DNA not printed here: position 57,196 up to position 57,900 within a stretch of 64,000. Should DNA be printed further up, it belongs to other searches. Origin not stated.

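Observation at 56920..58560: Tandem array of four 'promoter - small Cys-motif ORF - GC hairpin' cassettes with a perfect 63-bp direct repeat, between adk and infB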

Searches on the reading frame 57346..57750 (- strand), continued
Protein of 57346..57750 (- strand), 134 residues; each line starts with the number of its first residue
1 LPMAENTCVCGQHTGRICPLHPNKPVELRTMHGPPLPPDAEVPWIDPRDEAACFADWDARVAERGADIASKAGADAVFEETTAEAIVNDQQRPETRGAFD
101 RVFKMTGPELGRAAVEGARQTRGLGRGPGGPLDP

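Call 82: find_encoding_contigs(protein=P0015, flank=5000, max_places=3)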
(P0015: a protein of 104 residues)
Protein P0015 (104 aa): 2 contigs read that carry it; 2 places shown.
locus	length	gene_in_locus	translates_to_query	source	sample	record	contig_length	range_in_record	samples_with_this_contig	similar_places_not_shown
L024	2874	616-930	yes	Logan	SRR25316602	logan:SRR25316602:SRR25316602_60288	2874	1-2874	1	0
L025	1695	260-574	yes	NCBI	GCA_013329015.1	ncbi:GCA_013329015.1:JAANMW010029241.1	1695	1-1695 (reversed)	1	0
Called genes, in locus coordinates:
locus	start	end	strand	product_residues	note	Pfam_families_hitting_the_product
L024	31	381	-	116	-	-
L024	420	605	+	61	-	-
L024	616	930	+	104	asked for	-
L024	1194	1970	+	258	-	-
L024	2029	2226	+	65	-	-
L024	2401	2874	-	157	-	?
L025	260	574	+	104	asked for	-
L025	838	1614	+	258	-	-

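Call 83: search_protein_families(library=padloc, max_evalue=1, proteins=[window:57349-57744:-])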
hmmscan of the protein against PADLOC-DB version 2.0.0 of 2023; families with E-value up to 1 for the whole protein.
seq(132 aa): 0 families

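Call 84: search_protein_families(library=ncbifam, max_evalue=1, proteins=[window:57349-57744:-])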
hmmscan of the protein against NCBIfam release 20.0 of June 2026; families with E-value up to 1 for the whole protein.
seq(132 aa): 1 family
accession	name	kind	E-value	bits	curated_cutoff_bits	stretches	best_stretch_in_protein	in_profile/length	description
NF000479.1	zbmA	exception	0.18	12.1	280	1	36-70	59-93/132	zorbamycin binding protein ZbmA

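Call 92: search_protein_families(library=pfam, max_evalue=0.01, proteins=[L018:2775-3200:+])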
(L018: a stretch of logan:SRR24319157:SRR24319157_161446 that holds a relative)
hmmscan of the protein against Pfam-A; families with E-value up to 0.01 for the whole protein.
L018:2775-3200:+ (141 aa): 0 families

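Call 94: fold_search(model_id=the predicted structure, library=viral)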
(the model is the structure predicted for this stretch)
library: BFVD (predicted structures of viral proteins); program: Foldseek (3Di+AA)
matches with E <= 10: 1; with E <= 0.001: 0
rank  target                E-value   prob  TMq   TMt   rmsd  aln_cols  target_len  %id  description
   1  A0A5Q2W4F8            5.9e+00  0.10  0.18  0.35   9.0        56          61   21  (no name in the UniProt tables at hand)
